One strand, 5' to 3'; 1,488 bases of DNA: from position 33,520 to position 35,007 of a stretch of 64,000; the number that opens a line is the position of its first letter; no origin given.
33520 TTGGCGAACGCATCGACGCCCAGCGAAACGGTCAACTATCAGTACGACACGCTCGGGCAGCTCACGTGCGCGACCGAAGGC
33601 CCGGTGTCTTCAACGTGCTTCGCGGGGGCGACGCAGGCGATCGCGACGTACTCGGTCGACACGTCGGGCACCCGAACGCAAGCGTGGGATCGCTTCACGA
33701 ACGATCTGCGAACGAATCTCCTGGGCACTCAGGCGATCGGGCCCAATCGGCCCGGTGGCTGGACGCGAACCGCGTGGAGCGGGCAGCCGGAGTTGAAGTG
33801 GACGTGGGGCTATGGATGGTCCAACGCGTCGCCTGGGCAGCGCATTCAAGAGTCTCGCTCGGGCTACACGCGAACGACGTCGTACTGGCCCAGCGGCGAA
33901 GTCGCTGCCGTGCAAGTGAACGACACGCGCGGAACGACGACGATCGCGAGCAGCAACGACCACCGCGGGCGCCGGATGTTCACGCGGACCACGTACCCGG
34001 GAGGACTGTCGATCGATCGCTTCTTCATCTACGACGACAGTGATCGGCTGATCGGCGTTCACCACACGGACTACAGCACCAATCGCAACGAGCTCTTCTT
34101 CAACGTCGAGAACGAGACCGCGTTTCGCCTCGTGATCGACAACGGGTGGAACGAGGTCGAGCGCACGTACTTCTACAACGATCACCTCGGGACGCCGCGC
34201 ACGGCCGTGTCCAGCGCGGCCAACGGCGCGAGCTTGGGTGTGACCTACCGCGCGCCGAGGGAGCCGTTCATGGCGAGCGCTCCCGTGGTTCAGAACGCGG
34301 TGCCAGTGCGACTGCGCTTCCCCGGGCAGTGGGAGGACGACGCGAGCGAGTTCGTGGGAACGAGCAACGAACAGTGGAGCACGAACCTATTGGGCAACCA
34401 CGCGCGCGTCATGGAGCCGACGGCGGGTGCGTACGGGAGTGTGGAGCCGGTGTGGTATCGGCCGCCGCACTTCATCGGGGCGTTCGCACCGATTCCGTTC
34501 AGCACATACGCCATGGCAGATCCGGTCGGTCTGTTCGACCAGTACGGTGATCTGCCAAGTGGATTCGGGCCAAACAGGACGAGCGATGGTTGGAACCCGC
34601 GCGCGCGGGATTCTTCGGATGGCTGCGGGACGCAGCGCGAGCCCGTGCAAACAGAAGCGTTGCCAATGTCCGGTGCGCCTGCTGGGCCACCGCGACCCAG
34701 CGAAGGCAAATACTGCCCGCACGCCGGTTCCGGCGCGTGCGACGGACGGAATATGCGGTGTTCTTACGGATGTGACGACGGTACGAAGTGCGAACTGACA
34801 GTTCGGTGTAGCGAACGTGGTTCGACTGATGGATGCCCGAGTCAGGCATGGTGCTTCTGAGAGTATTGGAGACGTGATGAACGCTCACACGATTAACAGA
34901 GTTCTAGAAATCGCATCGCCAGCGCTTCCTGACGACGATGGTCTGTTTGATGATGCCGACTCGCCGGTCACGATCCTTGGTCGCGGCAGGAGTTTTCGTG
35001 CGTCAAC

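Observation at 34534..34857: RHS C-terminal tip is a ~108-aa region ending in a 10-Cys mini-domain, unlike the usual enzymatic toxins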

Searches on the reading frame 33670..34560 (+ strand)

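Call 95: search_protein_families(library=ncbifam, proteins=[window:33670-34560:+], max_evalue=10)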
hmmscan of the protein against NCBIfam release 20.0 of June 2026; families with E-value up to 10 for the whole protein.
window:33670-34560:+ (297 aa): 2 families
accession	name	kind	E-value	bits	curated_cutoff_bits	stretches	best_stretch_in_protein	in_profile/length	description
TIGR03696.1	Rhs_assc_core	domain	0.0025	18.3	32.5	1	227-293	18-75/76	RHS repeat-associated core domain-containing protein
NF011805.0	PRK15274.1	equivalog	0.078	12.4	417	1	146-191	170-216/257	putative periplasmic fimbrial chaperone protein SteC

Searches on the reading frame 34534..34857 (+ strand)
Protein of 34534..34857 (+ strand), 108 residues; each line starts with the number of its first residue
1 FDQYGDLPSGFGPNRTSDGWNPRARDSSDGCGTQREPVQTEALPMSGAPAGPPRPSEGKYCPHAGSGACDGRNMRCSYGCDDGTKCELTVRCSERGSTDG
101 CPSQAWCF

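Call 7: search_protein_families(library=pfam, proteins=[window:34534-34857:+], max_evalue=1)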
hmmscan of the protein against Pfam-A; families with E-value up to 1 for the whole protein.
window:34534-34857:+ (108 aa): 0 families

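Call 8: search_protein_families(library=ncbifam, proteins=[window:34534-34857:+], max_evalue=1)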
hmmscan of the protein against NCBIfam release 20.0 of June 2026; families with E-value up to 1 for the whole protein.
window:34534-34857:+ (108 aa): 0 families

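Call 18: search_protein_representatives(protein=window:34534-34857:+)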
Query: 108 residues. Proteins with E-value up to 0.001 (for the whole library): 5; up to 1e-10: 0; up to 1e-30: 0. The best 5 are listed.
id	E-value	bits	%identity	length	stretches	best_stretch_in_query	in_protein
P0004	3.7e-09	53.0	44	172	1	33-106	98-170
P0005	5.4e-08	49.2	29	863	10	21-69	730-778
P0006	7.9e-05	39.0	41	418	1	56-106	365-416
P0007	8.9e-05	38.9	35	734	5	26-63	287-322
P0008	1.4e-04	38.3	50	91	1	52-105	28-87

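Call 26: search_protein_families(library=pfam, proteins=[P0004, P0006, P0008], max_evalue=0.1)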
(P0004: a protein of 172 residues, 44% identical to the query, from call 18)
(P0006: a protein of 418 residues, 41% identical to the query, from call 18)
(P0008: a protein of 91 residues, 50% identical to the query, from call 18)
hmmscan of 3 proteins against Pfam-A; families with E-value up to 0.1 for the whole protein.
P0004 (172 aa): 0 families

P0006 (418 aa): 2 families
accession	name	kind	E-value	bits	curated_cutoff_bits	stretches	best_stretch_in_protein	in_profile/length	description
PF13699.11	eCIS_core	-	2.1e-28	98.7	22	1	85-161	2-78/79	eCIS core domain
PF02950.22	Conotoxin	-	0.0011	20.3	25.1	1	330-391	10-70/75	Conotoxin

P0008 (91 aa): 0 families

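Call 82: find_encoding_contigs(protein=P0006, flank=4000, max_places=3)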
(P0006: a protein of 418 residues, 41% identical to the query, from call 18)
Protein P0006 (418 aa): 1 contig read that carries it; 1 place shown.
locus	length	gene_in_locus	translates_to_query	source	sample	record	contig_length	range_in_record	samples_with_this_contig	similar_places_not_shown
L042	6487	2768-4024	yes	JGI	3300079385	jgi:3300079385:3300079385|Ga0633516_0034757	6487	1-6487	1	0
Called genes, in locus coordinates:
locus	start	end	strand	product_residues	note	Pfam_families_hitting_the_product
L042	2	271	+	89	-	?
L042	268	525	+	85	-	-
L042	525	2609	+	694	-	PF13699:eCIS_core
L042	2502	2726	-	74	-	-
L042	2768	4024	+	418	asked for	PF13699:eCIS_core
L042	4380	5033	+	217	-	PF19266:CIS_tube (faint)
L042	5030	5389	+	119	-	-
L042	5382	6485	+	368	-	?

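Call 83: find_encoding_contigs(protein=P0004, flank=4000, max_places=3)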
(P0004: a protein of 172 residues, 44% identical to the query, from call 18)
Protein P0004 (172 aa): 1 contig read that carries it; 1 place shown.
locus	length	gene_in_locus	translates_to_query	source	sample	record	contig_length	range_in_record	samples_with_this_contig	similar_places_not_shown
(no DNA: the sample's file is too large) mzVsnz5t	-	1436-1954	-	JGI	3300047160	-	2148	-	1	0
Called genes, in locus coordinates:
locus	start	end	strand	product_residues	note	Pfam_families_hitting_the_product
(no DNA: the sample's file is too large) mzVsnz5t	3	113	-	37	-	?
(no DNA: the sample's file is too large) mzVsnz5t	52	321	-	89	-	-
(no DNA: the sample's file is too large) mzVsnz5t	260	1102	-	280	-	-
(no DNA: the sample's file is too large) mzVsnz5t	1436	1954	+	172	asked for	-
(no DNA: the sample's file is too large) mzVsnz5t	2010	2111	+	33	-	-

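Call 84: find_encoding_contigs(protein=P0008, flank=4000, max_places=3)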
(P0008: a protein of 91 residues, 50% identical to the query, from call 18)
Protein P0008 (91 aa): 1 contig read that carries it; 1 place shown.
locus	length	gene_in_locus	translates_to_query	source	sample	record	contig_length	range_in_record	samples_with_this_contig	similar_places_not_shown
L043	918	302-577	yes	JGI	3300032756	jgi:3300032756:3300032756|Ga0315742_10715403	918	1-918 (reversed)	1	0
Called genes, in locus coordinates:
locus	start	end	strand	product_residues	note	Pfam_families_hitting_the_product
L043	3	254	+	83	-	?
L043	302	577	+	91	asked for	-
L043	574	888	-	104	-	-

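Call 105: search_protein_families(library=phrogs, proteins=[window:34534-34857:+], max_evalue=1)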
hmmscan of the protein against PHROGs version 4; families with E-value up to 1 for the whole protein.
window:34534-34857:+ (108 aa): 0 families
